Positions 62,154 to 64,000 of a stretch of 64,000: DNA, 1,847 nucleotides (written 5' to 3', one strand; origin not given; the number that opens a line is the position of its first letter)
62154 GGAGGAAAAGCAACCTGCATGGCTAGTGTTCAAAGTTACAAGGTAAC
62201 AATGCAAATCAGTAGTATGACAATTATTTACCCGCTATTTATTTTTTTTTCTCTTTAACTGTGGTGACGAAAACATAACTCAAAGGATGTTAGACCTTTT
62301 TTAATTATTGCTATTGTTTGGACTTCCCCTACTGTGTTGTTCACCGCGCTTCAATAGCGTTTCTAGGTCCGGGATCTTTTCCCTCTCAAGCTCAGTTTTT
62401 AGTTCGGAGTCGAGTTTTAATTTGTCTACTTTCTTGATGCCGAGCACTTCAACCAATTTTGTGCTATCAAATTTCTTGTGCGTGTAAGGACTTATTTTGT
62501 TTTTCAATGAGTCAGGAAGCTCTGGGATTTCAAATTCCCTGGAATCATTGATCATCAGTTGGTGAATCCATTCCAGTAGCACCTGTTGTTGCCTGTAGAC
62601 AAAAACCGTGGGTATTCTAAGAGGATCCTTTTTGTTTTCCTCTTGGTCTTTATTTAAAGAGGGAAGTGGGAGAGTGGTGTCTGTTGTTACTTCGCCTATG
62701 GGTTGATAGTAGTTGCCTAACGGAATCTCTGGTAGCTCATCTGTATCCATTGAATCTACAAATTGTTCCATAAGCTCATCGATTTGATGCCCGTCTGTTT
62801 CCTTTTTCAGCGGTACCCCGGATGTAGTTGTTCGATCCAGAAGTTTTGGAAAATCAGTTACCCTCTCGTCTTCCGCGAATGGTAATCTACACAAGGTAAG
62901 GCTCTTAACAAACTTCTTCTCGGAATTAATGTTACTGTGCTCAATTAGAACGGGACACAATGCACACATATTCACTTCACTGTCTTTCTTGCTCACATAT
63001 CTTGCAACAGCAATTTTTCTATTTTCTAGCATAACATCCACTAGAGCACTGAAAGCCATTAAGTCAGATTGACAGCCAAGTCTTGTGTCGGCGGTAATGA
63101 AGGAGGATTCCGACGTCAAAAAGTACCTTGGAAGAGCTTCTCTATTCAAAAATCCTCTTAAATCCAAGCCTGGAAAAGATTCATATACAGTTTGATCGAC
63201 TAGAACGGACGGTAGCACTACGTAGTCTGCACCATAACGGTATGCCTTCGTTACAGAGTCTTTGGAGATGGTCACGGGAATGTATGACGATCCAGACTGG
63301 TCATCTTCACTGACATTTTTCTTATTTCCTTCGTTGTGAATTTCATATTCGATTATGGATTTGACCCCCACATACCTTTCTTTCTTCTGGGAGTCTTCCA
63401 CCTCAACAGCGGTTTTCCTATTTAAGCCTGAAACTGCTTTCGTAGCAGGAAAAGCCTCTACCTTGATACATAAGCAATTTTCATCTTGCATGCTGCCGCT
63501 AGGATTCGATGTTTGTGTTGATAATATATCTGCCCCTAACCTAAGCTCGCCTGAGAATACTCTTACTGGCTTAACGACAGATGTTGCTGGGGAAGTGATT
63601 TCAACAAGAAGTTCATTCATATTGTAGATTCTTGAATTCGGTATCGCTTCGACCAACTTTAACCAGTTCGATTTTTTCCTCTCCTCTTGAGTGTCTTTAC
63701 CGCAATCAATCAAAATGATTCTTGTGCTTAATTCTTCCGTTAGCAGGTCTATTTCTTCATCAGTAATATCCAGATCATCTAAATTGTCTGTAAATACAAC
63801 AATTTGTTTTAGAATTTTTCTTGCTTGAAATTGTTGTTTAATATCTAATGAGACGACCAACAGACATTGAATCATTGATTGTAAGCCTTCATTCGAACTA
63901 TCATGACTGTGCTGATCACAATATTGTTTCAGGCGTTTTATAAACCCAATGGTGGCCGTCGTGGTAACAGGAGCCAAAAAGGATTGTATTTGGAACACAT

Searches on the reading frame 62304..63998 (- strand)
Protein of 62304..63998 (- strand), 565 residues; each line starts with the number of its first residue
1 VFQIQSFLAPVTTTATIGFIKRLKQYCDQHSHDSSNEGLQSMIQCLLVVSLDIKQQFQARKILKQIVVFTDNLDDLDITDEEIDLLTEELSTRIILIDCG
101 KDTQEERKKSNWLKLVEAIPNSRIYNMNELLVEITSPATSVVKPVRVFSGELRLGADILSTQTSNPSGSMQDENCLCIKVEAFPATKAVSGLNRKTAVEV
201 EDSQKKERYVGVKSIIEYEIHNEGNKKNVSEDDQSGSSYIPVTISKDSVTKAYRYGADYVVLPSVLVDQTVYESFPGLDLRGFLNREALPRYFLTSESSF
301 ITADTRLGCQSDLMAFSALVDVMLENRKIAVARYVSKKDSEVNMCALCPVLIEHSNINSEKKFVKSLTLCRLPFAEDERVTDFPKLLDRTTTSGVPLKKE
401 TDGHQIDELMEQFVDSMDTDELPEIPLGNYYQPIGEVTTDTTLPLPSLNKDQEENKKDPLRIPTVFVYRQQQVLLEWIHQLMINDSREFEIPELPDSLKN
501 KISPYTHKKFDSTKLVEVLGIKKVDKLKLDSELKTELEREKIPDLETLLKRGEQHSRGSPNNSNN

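Call 29: find_homologous_proteins(query=window:62304-63998:-, max_evalue=1e-60)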
Query window:62304-63998:- (565 aa): 61 proteins with E <= 1e-60 among 8000 candidates.
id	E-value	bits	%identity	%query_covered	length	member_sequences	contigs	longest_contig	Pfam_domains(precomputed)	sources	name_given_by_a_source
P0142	0.0e+0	1240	99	100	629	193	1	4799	PF02735.23,PF03731.22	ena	-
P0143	3.6e-288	975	78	99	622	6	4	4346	PF02735.23,PF03731.22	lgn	-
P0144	7.7e-283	957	77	99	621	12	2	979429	PF02735.23,PF03731.22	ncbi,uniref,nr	ncbi:hypothetical protein SEUBUCD646_0M02420 [Saccharomyces eubayanus]|uniref:ATP-dependent DNA heli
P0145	9.6e-264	894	82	87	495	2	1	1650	PF02735.23,PF03731.22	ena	-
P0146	2.7e-167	576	51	98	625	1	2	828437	PF02735.23,PF03731.22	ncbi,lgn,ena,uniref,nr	ncbi:hypothetical protein NCAS_0F01480 [Naumovozyma castellii]|uniref:ATP-dependent DNA helicase II 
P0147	1.0e-154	534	50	98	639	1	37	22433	PF02735.23,PF03731.22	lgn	-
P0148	1.7e-152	527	47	97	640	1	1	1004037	PF02735.23,PF03731.22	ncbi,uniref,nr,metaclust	ncbi:ATP-dependent DNA helicase YKU80 NDAI_0H02360 [Naumovozyma dairenensis CBS 421]|uniref:ATP-depe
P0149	4.3e-144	499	46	98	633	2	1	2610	PF02735.23,PF03731.22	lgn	-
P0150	1.3e-143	498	45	98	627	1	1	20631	PF02735.23,PF03731.22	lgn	-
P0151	8.5e-143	495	47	98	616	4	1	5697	PF02735.23,PF03731.22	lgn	-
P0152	1.3e-142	495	45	98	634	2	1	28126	PF02735.23,PF03731.22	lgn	-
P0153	3.5e-142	493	46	98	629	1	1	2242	PF02735.23,PF03731.22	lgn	-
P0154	1.3e-140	488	44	98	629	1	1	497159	PF02735.23,PF03731.22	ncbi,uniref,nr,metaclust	ncbi:hypothetical protein Kpol_1018p159 [Vanderwaltozyma polyspora DSM 70294]|uniref:ATP-dependent D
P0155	2.3e-140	487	46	98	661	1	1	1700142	PF02735.23,PF03731.22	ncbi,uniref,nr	ncbi:hypothetical protein HG537_0A03700 [Torulaspora globosa]|uniref:ATP-dependent DNA helicase II s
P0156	5.6e-140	486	46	98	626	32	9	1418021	PF02735.23,PF03731.22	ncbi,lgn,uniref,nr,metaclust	ncbi:ATP-dependent DNA helicase YKU80 TDEL_0A02190 [Torulaspora delbrueckii]|uniref:ATP-dependent DN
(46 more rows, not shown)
